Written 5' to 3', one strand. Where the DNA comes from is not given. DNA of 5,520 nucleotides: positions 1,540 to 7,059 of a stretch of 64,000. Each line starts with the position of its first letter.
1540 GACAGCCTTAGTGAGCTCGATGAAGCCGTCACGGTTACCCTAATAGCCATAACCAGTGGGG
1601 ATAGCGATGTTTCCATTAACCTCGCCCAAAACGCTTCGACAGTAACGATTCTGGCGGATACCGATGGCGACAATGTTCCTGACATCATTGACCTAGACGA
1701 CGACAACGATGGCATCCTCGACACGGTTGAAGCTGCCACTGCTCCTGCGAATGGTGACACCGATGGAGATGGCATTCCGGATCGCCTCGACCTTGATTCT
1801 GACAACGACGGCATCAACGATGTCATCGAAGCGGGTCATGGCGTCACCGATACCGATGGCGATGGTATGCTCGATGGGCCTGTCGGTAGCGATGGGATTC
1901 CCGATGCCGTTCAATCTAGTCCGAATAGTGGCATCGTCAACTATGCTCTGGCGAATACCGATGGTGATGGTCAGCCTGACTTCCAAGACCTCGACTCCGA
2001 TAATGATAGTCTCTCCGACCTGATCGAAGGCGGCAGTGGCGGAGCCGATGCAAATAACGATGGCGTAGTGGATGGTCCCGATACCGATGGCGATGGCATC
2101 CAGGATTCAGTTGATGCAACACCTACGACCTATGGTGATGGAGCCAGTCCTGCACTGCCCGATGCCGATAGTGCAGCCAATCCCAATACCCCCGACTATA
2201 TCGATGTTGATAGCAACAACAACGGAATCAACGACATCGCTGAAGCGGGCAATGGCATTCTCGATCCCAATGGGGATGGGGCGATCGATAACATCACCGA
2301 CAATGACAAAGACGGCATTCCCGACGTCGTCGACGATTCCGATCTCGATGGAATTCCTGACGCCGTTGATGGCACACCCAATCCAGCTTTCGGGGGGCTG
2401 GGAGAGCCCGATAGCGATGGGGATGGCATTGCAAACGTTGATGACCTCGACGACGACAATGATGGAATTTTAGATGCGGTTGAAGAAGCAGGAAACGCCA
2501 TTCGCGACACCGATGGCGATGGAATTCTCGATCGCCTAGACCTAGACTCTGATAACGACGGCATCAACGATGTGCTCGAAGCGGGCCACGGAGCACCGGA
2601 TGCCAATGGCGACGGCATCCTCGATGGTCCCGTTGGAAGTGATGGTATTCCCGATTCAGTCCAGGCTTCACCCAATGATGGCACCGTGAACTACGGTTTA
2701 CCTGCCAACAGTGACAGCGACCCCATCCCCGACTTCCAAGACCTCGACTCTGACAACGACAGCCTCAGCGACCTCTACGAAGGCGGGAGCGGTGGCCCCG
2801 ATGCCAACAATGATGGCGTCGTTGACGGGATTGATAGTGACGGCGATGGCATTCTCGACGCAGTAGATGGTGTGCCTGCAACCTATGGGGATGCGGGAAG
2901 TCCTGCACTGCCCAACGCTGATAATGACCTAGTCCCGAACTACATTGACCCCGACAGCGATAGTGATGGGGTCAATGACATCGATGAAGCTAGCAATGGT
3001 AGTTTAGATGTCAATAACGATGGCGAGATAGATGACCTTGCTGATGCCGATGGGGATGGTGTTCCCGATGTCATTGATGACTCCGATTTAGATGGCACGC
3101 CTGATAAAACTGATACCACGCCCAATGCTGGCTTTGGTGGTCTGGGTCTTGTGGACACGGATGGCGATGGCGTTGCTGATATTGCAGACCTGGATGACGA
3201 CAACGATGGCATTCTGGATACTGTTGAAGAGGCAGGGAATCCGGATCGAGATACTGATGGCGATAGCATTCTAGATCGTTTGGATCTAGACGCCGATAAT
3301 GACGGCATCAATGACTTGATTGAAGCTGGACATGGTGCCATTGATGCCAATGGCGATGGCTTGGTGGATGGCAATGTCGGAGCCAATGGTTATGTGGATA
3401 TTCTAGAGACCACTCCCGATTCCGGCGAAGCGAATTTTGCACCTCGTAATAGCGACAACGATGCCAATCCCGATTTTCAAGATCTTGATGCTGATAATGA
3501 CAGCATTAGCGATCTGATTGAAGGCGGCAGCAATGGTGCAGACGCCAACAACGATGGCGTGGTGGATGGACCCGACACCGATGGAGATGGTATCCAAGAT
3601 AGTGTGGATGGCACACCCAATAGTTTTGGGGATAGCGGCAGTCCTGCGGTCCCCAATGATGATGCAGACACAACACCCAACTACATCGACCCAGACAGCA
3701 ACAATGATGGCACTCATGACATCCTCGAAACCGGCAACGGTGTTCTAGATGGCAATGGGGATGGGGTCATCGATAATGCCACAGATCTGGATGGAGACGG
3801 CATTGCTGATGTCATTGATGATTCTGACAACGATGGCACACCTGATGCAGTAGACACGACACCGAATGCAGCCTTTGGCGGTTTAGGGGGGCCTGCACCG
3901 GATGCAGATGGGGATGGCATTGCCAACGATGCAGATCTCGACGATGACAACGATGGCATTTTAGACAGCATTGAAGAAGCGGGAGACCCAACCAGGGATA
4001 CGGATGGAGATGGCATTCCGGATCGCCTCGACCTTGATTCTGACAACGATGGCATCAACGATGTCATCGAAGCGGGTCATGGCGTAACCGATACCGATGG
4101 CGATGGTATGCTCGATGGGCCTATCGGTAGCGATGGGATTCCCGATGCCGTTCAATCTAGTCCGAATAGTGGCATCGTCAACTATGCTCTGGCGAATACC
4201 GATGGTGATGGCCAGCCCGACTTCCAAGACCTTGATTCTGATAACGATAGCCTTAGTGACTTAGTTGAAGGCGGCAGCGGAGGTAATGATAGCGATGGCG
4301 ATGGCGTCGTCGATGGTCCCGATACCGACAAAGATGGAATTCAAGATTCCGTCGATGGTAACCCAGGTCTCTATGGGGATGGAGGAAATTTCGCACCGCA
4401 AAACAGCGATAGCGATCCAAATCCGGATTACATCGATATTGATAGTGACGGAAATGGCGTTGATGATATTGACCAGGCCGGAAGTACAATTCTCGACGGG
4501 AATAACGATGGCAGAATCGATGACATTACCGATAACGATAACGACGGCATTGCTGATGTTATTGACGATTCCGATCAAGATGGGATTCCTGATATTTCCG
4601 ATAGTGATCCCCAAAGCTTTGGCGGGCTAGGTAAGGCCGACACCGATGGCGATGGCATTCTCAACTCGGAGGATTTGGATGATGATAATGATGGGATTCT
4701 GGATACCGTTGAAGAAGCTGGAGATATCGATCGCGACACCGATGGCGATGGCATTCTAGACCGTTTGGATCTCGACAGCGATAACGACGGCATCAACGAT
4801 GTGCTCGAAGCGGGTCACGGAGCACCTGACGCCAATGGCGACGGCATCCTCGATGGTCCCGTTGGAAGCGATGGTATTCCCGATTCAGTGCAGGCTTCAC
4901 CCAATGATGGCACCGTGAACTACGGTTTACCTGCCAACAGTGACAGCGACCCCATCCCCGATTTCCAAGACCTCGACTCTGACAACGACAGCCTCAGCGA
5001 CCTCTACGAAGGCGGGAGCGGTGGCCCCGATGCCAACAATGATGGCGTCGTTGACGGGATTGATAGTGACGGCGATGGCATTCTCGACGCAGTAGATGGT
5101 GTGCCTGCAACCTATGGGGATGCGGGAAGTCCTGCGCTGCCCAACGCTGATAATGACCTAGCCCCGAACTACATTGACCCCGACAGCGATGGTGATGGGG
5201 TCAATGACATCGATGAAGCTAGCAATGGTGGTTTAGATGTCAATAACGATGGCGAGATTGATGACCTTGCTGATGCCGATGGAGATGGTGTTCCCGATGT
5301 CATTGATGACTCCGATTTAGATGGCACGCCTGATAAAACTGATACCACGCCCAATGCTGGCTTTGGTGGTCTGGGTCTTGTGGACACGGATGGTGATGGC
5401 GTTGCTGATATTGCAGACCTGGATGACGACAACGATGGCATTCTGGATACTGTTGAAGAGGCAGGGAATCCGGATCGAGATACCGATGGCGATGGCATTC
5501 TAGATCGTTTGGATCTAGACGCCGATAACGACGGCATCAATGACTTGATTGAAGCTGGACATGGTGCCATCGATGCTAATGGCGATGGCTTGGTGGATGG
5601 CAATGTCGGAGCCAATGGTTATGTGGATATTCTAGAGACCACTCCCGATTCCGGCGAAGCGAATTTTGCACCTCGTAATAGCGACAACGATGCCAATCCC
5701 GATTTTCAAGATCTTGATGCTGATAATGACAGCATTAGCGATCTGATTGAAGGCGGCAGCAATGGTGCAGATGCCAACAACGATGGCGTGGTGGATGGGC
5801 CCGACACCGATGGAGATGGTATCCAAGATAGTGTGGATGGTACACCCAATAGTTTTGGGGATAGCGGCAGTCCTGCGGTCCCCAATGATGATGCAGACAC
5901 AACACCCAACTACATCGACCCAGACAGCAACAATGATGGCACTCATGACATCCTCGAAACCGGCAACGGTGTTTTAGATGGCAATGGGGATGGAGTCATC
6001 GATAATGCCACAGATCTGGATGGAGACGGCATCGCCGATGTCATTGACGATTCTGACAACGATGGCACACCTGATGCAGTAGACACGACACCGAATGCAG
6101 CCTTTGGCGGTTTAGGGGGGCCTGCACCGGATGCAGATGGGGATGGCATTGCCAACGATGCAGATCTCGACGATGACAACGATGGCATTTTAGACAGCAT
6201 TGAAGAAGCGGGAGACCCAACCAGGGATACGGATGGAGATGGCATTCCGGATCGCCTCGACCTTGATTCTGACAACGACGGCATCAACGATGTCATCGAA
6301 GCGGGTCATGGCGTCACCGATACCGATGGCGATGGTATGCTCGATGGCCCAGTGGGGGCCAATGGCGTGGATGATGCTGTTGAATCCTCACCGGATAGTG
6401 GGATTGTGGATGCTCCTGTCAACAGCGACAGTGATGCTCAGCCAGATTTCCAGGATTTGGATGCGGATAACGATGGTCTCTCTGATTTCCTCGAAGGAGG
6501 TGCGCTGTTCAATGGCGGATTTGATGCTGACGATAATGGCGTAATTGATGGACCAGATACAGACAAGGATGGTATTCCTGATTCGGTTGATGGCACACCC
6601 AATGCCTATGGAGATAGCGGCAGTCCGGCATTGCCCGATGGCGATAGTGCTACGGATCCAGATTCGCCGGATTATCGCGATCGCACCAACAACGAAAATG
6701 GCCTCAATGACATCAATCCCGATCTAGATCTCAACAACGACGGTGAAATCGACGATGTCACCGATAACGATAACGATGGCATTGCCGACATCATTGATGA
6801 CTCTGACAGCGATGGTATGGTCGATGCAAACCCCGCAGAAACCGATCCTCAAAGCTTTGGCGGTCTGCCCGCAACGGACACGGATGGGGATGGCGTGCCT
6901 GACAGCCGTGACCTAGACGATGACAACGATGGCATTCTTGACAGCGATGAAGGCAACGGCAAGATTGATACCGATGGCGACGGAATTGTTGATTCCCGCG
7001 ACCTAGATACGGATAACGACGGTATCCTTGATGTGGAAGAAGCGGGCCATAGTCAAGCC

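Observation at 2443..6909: Near-identical 2229-bp higher-order repeat inside the giant gene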

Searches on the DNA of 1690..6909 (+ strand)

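Call 58: search_dna_similar(query=window:1690-6909:+, collection=plasmids, mode=near, max_rows=10)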
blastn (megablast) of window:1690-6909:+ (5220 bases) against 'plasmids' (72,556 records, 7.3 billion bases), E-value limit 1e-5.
No match.

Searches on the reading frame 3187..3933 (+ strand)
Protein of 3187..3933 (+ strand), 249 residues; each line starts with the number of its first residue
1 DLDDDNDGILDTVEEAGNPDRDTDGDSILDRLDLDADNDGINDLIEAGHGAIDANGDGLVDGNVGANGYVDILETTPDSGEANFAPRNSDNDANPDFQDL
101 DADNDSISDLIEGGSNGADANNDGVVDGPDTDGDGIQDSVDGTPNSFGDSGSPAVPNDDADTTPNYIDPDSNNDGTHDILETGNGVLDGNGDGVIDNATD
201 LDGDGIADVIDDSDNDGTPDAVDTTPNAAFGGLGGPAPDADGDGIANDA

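Call 28: search_protein_families(library=pfam, proteins=[window:3187-3933:+], max_evalue=1)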
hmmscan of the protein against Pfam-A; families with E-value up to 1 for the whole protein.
window:3187-3933:+ (249 aa): 0 families

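Call 29: search_solved_structures(query=window:3187-3933:+, max_evalue=0.01, show_alignments=2)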
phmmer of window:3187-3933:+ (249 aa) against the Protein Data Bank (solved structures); distinct sequences matched with E-value up to 0.01: 0.

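Call 47: predict_structure(alignment_id=A1)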
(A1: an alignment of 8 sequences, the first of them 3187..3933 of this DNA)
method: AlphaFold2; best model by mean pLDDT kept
length: 249 residues; sequences in the alignment: 8
mean_pLDDT: 48.1   pTM: 0.19
mean pLDDT of the five models: 48.1, 46.8, 44.9, 41.0, 38.7
residues with pLDDT >= 90: 0; 70-90: 0; 50-70: 113; < 50: 136
segments of 3 or more residues with pLDDT < 50: 41-54, 58-92, 94-102, 104-118, 146-171, 173-185, 230-237
pLDDT, mean of each block of 10 residues (from residue 1): 55 59 60 54 42 45 39 32 35 45 43 41 52 56 51 39 39 43 47 56 61 61 54 44 50
secondary structure, 60 per line:
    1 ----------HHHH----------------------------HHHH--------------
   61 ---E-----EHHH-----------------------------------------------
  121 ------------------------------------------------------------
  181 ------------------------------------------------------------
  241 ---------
elements in order: H11-14 H43-46

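Call 71: search_protein_representatives(alignment_id=A1)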
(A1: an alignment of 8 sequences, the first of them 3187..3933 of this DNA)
Query: 8 sequences, 247 profile positions. Proteins with E-value up to 0.001 (for the whole library): 8869; up to 1e-10: 4922; up to 1e-30: 1700. The best 150 are listed.
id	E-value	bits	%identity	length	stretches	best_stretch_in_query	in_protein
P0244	0.0e+00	2123.1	-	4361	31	1-129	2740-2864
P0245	0.0e+00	1558.5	-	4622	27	1-186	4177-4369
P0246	0.0e+00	1502.3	-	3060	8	1-246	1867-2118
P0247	0.0e+00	1430.2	-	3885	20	21-213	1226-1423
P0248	0.0e+00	1383.8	-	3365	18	1-208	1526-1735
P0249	0.0e+00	1251.7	-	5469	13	1-215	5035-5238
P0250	0.0e+00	1251.6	-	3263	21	1-222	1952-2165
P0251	0.0e+00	1204.6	-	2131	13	22-196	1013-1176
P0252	0.0e+00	1174.3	-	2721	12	1-246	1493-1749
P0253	0.0e+00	1106.5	-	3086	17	2-229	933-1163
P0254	0.0e+00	1084.5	-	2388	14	1-140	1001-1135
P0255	0.0e+00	1073.7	-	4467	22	1-214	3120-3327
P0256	0.0e+00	1065.7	-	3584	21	7-223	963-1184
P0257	0.0e+00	1061.4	-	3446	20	1-214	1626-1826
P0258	0.0e+00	1030.5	-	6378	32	1-119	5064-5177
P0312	1.5e-173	591.6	-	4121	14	19-214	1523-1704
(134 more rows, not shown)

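Call 73: find_encoding_contigs(protein=P0246, flank=3000, max_places=3)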
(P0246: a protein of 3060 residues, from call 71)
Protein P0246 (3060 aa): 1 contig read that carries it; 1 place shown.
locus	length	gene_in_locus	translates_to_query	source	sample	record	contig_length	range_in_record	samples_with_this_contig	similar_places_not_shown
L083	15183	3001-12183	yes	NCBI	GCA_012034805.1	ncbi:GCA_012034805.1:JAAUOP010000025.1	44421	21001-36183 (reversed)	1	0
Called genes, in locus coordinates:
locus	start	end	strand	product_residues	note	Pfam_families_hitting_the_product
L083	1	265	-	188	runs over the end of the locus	PF26549:Tricorn_N (faint), PF26550:Tricorn_2nd, PF07676:PD40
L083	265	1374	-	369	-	PF07444:Ycf66_N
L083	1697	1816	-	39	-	PF06596:PsbX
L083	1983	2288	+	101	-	PF02325:CCB3_YggT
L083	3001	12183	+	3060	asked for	PF14252:DUF4347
